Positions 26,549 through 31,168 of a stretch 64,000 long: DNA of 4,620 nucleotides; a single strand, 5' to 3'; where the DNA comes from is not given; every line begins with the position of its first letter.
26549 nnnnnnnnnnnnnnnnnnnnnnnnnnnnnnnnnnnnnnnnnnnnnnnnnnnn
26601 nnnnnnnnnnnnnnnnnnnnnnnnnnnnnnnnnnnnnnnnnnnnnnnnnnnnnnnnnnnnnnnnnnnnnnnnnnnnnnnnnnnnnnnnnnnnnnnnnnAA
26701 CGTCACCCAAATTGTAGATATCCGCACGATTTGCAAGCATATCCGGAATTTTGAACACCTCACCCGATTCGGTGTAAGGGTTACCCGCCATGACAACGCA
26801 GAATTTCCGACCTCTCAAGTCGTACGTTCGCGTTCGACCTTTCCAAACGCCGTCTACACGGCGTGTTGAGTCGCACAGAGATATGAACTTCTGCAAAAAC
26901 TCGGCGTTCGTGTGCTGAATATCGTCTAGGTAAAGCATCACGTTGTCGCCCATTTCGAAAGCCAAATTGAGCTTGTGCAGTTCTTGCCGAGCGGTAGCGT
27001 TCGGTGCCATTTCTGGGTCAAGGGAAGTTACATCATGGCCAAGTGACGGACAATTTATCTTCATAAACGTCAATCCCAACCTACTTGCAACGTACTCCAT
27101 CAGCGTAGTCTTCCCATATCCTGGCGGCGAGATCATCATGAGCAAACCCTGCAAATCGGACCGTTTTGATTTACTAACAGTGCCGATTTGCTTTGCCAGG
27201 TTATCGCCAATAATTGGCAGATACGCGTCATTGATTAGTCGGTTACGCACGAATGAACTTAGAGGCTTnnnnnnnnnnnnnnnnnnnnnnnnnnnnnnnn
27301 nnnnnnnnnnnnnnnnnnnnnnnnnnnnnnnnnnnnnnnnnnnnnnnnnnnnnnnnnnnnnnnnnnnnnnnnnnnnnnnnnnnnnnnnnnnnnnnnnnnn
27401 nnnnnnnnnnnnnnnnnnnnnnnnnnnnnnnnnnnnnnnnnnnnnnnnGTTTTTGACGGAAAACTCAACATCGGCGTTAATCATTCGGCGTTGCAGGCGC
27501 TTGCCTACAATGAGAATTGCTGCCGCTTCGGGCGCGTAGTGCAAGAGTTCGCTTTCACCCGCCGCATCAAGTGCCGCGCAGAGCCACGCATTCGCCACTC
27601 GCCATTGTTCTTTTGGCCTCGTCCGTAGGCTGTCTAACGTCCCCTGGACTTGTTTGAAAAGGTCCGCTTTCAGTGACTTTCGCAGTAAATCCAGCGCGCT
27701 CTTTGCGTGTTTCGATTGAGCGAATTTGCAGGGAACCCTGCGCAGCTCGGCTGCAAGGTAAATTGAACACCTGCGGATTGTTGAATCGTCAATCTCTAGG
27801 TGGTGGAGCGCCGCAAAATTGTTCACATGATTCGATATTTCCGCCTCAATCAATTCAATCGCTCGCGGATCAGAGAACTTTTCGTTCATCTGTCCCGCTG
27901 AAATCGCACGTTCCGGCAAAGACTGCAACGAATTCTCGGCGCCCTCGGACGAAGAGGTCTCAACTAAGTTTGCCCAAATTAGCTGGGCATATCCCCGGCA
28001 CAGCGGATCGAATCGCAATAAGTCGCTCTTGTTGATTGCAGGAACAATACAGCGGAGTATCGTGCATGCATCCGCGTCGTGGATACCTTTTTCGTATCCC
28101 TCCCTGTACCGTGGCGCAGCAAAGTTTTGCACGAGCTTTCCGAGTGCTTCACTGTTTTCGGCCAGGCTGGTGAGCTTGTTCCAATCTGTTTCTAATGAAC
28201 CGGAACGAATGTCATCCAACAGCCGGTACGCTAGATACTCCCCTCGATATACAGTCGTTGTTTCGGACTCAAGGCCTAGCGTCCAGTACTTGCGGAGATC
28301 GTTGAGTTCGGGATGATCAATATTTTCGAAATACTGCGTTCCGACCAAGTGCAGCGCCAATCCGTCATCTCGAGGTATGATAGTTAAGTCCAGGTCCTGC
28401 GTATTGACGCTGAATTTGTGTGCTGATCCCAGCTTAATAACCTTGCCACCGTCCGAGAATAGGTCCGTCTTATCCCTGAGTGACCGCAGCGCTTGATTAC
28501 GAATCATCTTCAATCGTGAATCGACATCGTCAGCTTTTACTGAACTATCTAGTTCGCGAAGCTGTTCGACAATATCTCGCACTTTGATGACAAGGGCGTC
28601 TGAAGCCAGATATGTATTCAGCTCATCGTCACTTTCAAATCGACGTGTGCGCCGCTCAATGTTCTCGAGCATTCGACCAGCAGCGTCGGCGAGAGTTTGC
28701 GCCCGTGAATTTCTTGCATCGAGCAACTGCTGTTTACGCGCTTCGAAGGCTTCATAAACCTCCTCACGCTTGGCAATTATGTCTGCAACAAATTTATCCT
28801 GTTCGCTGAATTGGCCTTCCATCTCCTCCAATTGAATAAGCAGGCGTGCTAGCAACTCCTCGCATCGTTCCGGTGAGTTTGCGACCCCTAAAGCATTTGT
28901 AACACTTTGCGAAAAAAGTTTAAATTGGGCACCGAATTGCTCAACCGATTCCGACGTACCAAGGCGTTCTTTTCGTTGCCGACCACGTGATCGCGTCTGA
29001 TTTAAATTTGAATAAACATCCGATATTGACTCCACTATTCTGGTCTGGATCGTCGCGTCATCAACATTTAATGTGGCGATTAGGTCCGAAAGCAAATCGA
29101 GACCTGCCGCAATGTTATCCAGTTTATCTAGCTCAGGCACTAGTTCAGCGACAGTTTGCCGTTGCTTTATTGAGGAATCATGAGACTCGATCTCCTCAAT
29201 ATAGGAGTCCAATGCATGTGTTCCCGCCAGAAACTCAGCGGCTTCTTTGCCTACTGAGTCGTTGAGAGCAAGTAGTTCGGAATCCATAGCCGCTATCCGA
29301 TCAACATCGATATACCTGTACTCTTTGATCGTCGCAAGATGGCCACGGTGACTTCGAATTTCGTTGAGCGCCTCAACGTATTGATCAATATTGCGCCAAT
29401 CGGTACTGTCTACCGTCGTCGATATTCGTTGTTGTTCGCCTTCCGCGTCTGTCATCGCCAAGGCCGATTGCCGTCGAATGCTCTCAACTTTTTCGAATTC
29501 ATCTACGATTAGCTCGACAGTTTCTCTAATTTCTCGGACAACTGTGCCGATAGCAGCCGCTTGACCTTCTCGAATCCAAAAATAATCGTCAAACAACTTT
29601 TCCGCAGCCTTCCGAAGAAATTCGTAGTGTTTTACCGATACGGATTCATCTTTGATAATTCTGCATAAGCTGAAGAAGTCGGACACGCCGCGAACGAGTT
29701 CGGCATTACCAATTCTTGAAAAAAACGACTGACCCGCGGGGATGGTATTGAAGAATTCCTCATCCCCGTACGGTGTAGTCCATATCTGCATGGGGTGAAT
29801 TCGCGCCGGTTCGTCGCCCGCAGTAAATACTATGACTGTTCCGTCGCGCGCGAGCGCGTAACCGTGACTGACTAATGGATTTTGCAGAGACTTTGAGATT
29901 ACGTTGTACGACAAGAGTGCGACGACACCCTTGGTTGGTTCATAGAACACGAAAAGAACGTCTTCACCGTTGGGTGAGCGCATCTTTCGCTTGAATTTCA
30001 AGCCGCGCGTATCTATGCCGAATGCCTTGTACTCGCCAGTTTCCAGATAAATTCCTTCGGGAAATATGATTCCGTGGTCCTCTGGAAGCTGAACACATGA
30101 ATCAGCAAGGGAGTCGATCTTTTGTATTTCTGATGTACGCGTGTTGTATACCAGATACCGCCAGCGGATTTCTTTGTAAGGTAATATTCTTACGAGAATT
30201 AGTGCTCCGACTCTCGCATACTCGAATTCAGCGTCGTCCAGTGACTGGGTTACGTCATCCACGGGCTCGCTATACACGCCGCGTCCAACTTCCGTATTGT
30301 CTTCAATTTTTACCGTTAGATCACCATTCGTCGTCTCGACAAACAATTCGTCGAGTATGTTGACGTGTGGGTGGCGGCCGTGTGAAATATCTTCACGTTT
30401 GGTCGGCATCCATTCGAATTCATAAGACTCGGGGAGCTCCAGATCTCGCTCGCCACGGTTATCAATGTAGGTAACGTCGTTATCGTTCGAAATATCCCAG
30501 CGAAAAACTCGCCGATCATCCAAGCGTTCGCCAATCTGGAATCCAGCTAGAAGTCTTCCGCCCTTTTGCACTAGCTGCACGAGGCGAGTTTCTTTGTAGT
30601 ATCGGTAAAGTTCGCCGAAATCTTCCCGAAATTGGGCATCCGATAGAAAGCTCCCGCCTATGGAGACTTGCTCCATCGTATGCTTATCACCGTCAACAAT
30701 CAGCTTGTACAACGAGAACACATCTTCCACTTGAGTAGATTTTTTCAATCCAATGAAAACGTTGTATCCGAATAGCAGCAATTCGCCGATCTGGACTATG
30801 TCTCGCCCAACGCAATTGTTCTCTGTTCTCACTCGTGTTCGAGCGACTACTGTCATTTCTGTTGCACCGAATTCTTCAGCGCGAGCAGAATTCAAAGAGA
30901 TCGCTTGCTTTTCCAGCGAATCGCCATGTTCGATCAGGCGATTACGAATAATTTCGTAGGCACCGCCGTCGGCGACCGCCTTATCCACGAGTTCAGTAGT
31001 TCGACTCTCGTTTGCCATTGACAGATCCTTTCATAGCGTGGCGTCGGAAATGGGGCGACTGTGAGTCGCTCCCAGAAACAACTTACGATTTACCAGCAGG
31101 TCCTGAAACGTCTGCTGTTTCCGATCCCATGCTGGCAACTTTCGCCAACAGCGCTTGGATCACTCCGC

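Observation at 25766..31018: Giant 1750-aa ATPase with a single AAA+ core near residue 1300 and a Walker B that reads LYLDDIQ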

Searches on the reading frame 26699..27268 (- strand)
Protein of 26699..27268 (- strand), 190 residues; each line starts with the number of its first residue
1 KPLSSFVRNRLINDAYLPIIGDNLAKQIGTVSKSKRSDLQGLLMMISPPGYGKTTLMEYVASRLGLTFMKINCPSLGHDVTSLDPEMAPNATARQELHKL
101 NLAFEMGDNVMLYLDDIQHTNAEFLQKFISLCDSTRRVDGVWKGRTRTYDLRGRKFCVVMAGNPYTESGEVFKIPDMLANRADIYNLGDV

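Call 90: search_protein_families(library=pfam, proteins=[window:26699-27268:-], max_evalue=1)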
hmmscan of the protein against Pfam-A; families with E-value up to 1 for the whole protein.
window:26699-27268:- (190 aa): 12 families
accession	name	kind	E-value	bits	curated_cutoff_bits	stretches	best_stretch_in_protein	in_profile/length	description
PF00004.35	AAA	-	1.5e-07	32.4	21.2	1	44-121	2-70/131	ATPase family associated with various cellular activities (AAA)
PF07728.20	AAA_5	-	2.1e-07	31.5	22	1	43-171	2-128/139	AAA domain (dynein-related subfamily)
PF13401.12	AAA_22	-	2.7e-07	31.4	27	1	40-134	5-110/130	AAA domain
PF05496.18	RuvB_N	-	0.00043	20.5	27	1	33-89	26-84/159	Holliday junction DNA helicase RuvB P-loop domain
PF07726.17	AAA_3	-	0.012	15.9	27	1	44-177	3-124/131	ATPase family associated with various cellular activities (AAA)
PF13191.12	AAA_16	-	0.013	16.4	32.6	1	41-101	25-83/167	AAA ATPase domain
PF25199.1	nSTAND_NTPase5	-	0.034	14.4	34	1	33-153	34-141/145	Novel STAND NTPase 5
PF24238.1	CDGP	-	0.092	13.9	24.3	1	126-149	10-32/68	CDGP domain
PF00910.28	RNA_helicase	-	0.11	13.5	21.5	1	44-68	2-26/105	RNA helicase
PF24883.2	NPHP3_N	-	0.18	12.4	24.8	1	39-64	21-46/164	Nephrocystin 3, N-terminal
PF13207.12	AAA_17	-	0.2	12.4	27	1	48-69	3-24/136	AAA domain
PF13238.12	AAA_18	-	0.22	12.4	29.4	1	48-96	6-44/128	AAA domain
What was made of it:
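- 26699..27151 (-): AAA+ alpha/beta core (residues 1290-1440). Pfam AAA_5 31.5 bits over 2-128/139, AAA 32.4 bits (call 90).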

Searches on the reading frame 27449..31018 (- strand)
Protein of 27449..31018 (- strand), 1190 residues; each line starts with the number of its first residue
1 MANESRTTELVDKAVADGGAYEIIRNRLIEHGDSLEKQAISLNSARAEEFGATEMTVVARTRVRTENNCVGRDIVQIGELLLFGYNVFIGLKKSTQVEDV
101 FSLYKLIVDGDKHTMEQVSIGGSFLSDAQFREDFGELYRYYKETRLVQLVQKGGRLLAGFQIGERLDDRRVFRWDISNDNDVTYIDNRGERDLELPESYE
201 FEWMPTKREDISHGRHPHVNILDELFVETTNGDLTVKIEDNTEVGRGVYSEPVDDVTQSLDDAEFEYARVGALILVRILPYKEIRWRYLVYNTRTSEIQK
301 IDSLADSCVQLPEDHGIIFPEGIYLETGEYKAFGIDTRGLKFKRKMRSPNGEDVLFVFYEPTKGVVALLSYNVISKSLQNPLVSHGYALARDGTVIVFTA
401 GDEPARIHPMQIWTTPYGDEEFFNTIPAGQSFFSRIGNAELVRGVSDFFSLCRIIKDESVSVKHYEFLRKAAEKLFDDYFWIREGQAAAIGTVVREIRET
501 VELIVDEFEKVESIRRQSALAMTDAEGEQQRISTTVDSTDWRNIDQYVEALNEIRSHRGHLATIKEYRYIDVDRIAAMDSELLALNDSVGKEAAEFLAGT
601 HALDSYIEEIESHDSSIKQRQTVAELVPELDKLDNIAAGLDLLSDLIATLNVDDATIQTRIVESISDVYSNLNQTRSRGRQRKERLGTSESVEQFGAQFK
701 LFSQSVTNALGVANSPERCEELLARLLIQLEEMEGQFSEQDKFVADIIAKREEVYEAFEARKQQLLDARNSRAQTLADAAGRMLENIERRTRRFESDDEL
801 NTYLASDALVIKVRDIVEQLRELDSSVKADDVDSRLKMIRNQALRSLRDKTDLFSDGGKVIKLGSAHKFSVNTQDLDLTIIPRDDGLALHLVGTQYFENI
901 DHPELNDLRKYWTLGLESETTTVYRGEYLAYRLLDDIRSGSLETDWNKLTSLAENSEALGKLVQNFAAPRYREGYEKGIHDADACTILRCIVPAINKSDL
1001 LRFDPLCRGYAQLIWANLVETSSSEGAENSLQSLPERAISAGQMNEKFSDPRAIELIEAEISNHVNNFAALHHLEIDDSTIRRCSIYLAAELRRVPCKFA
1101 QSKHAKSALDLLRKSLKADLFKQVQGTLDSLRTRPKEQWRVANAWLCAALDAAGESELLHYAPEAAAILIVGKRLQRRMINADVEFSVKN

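Call 41: predict_structure(alignment_id=A1)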
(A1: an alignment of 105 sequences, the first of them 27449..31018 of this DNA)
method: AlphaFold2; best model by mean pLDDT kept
length: 1190 residues; sequences in the alignment: 105
mean_pLDDT: 82.1   pTM: 0.49
mean pLDDT of the five models: 82.1, 77.7, 76.6, 74.4, 73.7
residues with pLDDT >= 90: 328; 70-90: 699; 50-70: 131; < 50: 32
segments of 3 or more residues with pLDDT < 50: 1-6, 243-245, 850-852, 866-868, 870-876, 1025-1027
pLDDT, mean of each block of 10 residues (from residue 1): 46 55 85 92 86 82 87 90 82 81 90 89 89 88 87 88 84 86 75 78 90 85 87 79 60 85 92 92 91 87 89 88 87 81 87 90 89 87 90 89 87 85 62 83 90 81 83 89 84 91 84 82 88 81 83 87 85 90 87 82 84 84 75 83 75 71 82 80 56 59 76 73 82 67 73 82 79 80 83 72 77 83 78 84 66 51 49 50 78 77 76 65 82 86 84 90 87 64 91 87 93 91 57 89 86 91 92 89 94 91 94 90 92 92 96 91 96 91 80
secondary structure, 60 per line:
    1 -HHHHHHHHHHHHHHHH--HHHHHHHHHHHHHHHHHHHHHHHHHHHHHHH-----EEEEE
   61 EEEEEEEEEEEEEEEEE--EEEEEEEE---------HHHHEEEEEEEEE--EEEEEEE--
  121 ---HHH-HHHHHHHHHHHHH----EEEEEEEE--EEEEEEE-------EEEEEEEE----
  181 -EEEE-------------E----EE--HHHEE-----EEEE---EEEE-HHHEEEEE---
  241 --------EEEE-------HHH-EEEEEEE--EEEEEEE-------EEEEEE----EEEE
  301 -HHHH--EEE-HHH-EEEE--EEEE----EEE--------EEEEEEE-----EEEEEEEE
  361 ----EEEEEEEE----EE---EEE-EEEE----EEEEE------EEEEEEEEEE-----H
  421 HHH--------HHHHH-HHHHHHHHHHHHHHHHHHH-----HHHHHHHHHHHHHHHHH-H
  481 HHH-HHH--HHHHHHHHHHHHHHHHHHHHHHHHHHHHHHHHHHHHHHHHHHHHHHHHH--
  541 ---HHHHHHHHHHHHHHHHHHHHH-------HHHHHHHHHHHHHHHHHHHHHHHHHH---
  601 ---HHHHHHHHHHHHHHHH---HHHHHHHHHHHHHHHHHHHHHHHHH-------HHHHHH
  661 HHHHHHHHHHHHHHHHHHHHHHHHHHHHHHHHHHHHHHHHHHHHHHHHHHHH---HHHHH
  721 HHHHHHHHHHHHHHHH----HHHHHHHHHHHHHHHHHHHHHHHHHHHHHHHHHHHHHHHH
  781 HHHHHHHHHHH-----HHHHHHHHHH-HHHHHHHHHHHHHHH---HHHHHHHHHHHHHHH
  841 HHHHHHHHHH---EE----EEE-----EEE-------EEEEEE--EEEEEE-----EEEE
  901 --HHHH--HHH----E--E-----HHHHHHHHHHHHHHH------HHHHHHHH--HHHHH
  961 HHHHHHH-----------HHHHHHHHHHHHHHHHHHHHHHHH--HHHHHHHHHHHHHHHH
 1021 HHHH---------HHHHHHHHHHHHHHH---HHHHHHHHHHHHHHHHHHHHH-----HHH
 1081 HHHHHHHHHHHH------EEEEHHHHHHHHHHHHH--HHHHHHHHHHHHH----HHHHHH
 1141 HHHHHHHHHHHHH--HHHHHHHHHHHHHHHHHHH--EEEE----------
elements in order (helices of 4 or more, strands of 3 or more residues): H2-17 H20-50 E56-77 E80-87 H97-100 E101-109 E112-118 H128-140 E145-152 E155-161 E169-176 E182-185 E218-221 E225-228 E233-237 E249-252 E264-270 E273-279 E287-292 E297-300 H302-305 E308-310 E316-319 E322-325 E330-332 E341-347 E353-360 E365-372 E382-384 E386-389 E394-398 E405-414 H420-423 H432-436 H438-456 H462-478 H480-483 H490-538 H544-564 H572-597 H604-619 H623-647 H655-712 H716-736 H741-791 H797-806 H808-822 H826-850 E860-862 E868-870 E878-883 E886-891 E897-900 H903-906 H925-939 H946-953 H956-967 H979-1002 H1005-1024 H1034-1048 H1052-1072 H1078-1092 E1099-1102 H1103-1115 H1118-1130 H1135-1153 H1156-1174 E1177-1180
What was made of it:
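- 29579..30916 (-): Pfam DUF3686 (residues 35-480). The beta-rich core at residues 56-414 is predicted as a beta-propeller with about 27-28 strands, enough for seven blades. AF2 pLDDT about 85-90 (call 41).
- Checked: The AlphaFold2 model (pLDDT 82) shows a beta-rich N-terminus at residues 56-414, then long helices at 420-850, a small beta unit at 860-900, and a helical domain at 925-1174 (call 41).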

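Call 44: fold_search(model_id=the predicted structure, library=pdb)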
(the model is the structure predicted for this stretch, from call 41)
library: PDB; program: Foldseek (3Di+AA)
matches with E <= 10: 559; with E <= 0.001: 26
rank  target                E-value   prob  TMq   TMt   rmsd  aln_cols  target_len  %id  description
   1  8glv_DA               4.7e-06  0.99  0.11  0.04  50.6      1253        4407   10  96-nm repeat unit of doublet microtubules from Chlamydomonas reinhardtii flagella (released 2023-05-31)
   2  7tbk_A5               8.2e-06  0.92  0.09  0.09  52.3      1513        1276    9  Composite structure of the dilated human nuclear pore complex (NPC) symmetric core generated with a 37A in situ cryo- (released 2022-06-15)
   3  7tbl_A5               1.0e-05  0.92  0.09  0.09  52.3      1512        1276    9  Composite structure of the human nuclear pore complex (NPC) cytoplasmic face generated with a 12A cryo-ET map of the  (released 2022-06-22)
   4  7k58_C                1.1e-05  0.97  0.10  0.04  63.0      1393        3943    8  Structure of outer-arm dyneins bound to microtubule with microtubule binding state 1(MTBS-1) (released 2021-09-29)
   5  7k5b_C                2.3e-05  0.87  0.09  0.04  64.1      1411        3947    8  Structure of outer-arm dynein bound to microtubule doublet in microtubule binding state 2 (MTBS-2) (released 2021-09-29)
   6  4h5j_B                4.5e-05  1.00  0.12  0.32  14.6       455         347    6  Crystal Structure of the Guanine Nucleotide Exchange Factor Sec12 (P64 form) (released 2012-11-07)
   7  4h5i_B                7.7e-05  1.00  0.11  0.31  14.7       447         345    6  Crystal Structure of the Guanine Nucleotide Exchange Factor Sec12 (P1 form) (released 2012-11-07)
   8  8pu0_A                7.7e-05  1.00  0.12  0.12  16.3       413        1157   11  Cryo-EM structure of human Elp123 in complex with tRNA, desulpho-CoA, 5'-deoxyadenosine and methionine (released 2024-04-17)
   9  8j07_i9               7.7e-05  0.41  0.06  0.05  72.1      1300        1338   12  96nm repeat of human respiratory doublet microtubule and associated axonemal complexes (released 2023-07-26)
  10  8q9t_C                1.2e-04  1.00  0.11  0.26  15.7       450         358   10  CryoEM structure of a S. Cerevisiae Ski238 complex bound to RNA (released 2023-11-29)
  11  8f5p_B                1.3e-04  0.97  0.10  0.11  35.6       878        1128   11  Structure of Leishmania tarentolae IFT-A (state 2) (released 2022-12-21)
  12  8t55_C                2.3e-04  1.00  0.09  0.27  18.2       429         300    9  Co-crystal structure of the WD-repeat domain of human WDR91 in complex with MR46654 (released 2023-07-05)
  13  9s6c_C                3.0e-04  0.99  0.10  0.22  15.8       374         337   11  B12 Binding protein - BtuK1 (released 2025-09-17)
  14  9s6c_A                3.4e-04  0.99  0.10  0.22  16.2       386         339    9  B12 Binding protein - BtuK1 (released 2025-09-17)
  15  9r0q                  3.6e-04  1.00  0.12  0.32  19.1       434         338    8  Paraoxonase-1 in complex with terbium(III) and 2-hydroxyquinoline (released 2025-08-06)
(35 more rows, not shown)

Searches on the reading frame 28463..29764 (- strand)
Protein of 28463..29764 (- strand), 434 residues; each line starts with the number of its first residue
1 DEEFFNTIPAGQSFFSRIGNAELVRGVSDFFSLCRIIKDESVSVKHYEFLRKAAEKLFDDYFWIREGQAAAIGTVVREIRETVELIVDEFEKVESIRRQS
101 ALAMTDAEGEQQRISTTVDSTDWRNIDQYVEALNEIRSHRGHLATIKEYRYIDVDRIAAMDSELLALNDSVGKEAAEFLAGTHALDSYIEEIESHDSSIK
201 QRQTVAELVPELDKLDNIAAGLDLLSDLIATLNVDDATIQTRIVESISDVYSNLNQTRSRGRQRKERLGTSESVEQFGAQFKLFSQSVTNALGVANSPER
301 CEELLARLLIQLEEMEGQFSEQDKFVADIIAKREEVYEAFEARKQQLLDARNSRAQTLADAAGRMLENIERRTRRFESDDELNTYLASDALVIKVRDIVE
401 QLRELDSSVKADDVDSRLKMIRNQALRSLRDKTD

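Call 90: search_protein_families(library=pfam, proteins=[window:28463-29764:-], max_evalue=1)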
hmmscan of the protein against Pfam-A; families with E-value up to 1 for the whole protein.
window:28463-29764:- (434 aa): 6 families
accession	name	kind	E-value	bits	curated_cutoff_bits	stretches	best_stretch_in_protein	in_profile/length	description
PF25472.1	DUF7902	-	8.9e-25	87.2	26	1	183-266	1-84/85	Domain of unknown function (DUF7902)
PF12458.13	DUF3686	-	1.8e-11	43.6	25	1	2-62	388-448/448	ATPase involved in DNA repair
PF04163.17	Tht1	-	0.017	14.4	21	1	195-260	398-464/595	Tht1-like nuclear fusion protein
PF20127.4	DUF6517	-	0.088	13.2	23.9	1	240-304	94-157/187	Family of unknown function (DUF6517)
PF05282.17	AAR2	-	0.15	12.4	23.6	1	271-372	62-154/160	AAR2 C-terminal repeat region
PF15919.11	HicB_lk_antitox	-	0.19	12.3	27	0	101-139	79-117/123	HicB_like antitoxin of bacterial toxin-antitoxin system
